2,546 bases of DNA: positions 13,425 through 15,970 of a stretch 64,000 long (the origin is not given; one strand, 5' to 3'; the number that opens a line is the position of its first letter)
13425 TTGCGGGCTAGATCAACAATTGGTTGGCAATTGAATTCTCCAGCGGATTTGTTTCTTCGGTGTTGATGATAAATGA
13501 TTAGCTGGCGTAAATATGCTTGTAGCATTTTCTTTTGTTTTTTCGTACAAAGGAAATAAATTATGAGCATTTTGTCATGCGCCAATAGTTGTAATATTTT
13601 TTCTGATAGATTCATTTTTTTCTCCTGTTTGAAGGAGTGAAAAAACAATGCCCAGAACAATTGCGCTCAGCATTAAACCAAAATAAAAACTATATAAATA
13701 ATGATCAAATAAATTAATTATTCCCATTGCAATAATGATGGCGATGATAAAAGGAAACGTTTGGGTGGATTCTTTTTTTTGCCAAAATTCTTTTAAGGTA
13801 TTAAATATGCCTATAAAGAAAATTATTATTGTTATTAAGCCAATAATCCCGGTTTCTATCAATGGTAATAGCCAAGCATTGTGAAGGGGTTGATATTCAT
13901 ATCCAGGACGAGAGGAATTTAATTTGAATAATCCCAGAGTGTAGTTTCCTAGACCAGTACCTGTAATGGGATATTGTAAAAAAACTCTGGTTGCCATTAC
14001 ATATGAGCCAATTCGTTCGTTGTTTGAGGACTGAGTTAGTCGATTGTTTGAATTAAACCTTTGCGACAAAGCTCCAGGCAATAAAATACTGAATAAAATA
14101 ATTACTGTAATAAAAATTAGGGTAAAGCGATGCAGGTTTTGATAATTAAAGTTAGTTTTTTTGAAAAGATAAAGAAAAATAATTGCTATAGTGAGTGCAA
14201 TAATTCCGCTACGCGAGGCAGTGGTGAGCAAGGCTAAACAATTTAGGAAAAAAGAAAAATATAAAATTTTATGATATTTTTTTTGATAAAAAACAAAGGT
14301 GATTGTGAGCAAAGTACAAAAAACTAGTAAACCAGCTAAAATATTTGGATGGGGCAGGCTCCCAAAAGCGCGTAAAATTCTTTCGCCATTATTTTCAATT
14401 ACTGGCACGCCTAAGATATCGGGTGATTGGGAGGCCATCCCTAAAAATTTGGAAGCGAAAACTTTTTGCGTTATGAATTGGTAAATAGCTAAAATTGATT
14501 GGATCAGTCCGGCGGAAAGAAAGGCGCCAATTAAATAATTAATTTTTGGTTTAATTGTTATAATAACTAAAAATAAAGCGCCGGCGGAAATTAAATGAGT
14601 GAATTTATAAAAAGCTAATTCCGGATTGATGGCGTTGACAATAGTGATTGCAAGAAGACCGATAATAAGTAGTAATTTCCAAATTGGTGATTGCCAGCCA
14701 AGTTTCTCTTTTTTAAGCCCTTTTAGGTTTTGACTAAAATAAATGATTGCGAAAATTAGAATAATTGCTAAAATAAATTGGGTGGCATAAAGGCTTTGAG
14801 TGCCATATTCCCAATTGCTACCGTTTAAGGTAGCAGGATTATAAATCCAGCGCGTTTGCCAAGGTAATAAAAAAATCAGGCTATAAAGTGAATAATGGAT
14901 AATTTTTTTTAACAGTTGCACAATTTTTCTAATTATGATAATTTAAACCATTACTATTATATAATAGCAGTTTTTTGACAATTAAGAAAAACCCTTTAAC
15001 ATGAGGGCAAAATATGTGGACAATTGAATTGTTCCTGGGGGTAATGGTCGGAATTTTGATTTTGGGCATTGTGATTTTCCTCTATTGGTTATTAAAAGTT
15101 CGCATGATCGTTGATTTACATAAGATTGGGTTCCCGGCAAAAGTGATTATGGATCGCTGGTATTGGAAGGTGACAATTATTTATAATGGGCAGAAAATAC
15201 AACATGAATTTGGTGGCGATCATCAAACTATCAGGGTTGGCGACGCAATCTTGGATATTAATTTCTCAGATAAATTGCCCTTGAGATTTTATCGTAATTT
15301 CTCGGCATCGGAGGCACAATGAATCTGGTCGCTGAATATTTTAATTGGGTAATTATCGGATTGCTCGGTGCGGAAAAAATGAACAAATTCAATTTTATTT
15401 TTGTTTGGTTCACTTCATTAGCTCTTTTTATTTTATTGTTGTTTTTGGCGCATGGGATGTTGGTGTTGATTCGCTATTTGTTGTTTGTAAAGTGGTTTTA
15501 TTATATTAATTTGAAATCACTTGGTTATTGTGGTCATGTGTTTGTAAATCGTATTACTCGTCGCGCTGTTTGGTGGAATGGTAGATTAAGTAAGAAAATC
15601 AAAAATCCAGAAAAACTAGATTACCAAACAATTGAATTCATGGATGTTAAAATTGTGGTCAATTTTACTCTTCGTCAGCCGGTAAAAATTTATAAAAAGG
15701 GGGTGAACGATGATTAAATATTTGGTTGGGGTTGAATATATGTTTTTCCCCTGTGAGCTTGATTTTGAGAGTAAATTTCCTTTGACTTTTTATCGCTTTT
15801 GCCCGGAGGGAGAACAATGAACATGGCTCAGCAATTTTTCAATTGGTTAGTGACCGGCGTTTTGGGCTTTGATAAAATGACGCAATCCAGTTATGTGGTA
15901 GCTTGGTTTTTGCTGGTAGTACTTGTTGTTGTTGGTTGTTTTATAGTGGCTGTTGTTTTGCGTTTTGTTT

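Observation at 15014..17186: Translationally coupled tandem array of five small single-pass membrane protein paralogs with preserved duplication junction and one collapsed copy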

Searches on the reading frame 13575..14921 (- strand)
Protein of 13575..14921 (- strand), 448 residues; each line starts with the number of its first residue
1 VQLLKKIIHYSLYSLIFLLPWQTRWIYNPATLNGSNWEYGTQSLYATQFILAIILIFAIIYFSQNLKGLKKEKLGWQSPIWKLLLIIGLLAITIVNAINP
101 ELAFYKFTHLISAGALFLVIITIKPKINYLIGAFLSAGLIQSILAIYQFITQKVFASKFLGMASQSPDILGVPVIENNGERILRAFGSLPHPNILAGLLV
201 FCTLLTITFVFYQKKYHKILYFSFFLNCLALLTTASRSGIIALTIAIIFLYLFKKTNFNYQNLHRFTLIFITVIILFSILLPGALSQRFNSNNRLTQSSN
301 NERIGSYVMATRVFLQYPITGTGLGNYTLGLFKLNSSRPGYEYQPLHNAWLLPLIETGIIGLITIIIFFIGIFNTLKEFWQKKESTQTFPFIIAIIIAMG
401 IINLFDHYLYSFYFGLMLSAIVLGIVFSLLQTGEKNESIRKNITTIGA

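Call 3: search_protein_families(library=pfam, proteins=[window:13575-14921:-], max_evalue=1)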
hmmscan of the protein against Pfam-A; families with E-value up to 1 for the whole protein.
window:13575-14921:- (448 aa): 1 family
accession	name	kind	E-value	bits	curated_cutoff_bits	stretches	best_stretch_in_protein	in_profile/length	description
PF04932.20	Wzy_C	-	7.2e-18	65.2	31.7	1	223-365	2-148/149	O-Antigen ligase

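Call 10: search_protein_families(library=ncbifam, proteins=[window:13575-14921:-], max_evalue=1)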
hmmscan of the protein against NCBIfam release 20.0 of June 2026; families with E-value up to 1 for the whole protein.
window:13575-14921:- (448 aa): 7 families
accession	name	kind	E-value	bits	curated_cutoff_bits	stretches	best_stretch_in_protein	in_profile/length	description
TIGR00947.1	2A73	equivalog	1.1e-13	51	366.4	1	77-401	65-393/425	IctB family putative bicarbonate transporter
TIGR03097.1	PEP_O_lig_1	hypoth_equivalog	3.9e-13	49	188.1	2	205-389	180-363/408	putative O-glycosylation ligase, exosortase A system-associated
NF058641.1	TfpM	equivalog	1.2e-10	41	600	1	200-402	150-331/421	O-linking oligosaccharyltransferase TfpM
TIGR04370.1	glyco_rpt_poly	subfamily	3.6e-08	32.8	40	1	84-343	22-293/396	oligosaccharide repeat unit polymerase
NF009313.0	PRK12674.1-1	equivalog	0.019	14.8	151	1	223-297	31-105/140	Na+/H+ antiporter subunit G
NF002956.0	PRK03612.1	equivalog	0.36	9.2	472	1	220-290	166-235/522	polyamine aminopropyltransferase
NF042915.1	MAB_1171c_fam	subfamily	0.95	8.4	100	1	197-319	29-149/362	MAB_1171c family putative transporter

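Call 49: find_related_loci(query=window:13575-14921:-, collection=genome_contigs, flank=7000)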
Query window:13575-14921:- (448 aa) in genome_contigs; peptide patterns used: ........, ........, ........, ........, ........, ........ (x = any residue, [..] = any of these).
64 stretches matched a pattern, but none encodes a relative of the query by tblastn (E <= 1e-3).

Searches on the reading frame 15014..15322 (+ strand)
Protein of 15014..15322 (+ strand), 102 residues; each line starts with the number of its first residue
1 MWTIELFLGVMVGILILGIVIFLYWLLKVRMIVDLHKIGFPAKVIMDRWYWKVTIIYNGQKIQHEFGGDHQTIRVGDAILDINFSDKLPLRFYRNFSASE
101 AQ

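Call 3: search_protein_families(library=pfam, proteins=[window:15014-15322:+], max_evalue=1)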
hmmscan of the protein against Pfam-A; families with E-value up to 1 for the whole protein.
window:15014-15322:+ (102 aa): 0 families

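Call 10: search_protein_families(library=ncbifam, proteins=[window:15014-15322:+], max_evalue=1)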
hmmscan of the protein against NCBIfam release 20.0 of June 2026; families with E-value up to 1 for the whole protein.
window:15014-15322:+ (102 aa): 0 families

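Call 14: search_protein_families(library=phrogs, proteins=[window:15014-15322:+], max_evalue=1)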
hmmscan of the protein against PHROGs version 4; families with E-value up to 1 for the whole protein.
window:15014-15322:+ (102 aa): 0 families

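Call 62: search_protein_families(library=padloc, proteins=[window:15014-15322:+], max_evalue=1)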
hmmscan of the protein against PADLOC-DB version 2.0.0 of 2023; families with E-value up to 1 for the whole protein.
window:15014-15322:+ (102 aa): 0 families

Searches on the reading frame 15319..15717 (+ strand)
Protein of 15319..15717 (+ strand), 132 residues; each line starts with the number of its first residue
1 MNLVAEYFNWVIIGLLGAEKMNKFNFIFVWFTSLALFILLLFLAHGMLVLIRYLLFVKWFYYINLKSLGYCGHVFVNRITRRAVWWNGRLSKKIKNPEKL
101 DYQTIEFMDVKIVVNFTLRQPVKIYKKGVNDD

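Call 3: search_protein_families(library=pfam, proteins=[window:15319-15717:+], max_evalue=1)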
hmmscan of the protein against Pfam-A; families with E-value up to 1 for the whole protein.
window:15319-15717:+ (132 aa): 0 families

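Call 10: search_protein_families(library=ncbifam, proteins=[window:15319-15717:+], max_evalue=1)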
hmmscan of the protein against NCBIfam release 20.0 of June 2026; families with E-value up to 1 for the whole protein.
window:15319-15717:+ (132 aa): 0 families

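Call 14: search_protein_families(library=phrogs, proteins=[window:15319-15717:+], max_evalue=1)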
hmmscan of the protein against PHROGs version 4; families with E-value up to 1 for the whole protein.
window:15319-15717:+ (132 aa): 0 families

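Call 22: find_related_loci(query=window:15319-15714:+, collection=genome_contigs, flank=8000)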
Query window:15319-15714:+ (132 aa) in genome_contigs; peptide patterns used: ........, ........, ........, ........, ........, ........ (x = any residue, [..] = any of these).
32 stretches matched a pattern, but none encodes a relative of the query by tblastn (E <= 1e-3).

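Call 58: find_encoding_contigs(protein=window:15319-15717:+, flank=3000, max_places=4)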
Protein window:15319-15717:+ (132 aa): no gene with exactly this product is on record in the collection.

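Call 62: search_protein_families(library=padloc, proteins=[window:15319-15717:+], max_evalue=1)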
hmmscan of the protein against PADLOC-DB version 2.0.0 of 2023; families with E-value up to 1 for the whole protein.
window:15319-15717:+ (132 aa): 0 families

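Call 80: search_dna_similar(query=window:15319-15714:+, collection=phages, mode=protein, max_evalue=0.1, max_rows=5)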
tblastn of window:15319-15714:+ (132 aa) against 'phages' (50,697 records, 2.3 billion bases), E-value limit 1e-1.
No match.

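Call 81: search_dna_similar(query=window:15319-15714:+, collection=plasmids, mode=protein, max_evalue=0.1, max_rows=5)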
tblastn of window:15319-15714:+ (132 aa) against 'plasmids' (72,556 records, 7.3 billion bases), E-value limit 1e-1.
No match.

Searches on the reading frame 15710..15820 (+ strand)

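Call 3: search_protein_families(library=pfam, proteins=[window:15710-15820:+], max_evalue=1)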
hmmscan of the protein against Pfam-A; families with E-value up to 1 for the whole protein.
window:15710-15820:+ (36 aa): 1 family
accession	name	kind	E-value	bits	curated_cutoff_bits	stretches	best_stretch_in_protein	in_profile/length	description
PF13601.12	HTH_34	-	0.24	12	27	1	14-35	45-66/80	Winged helix DNA-binding domain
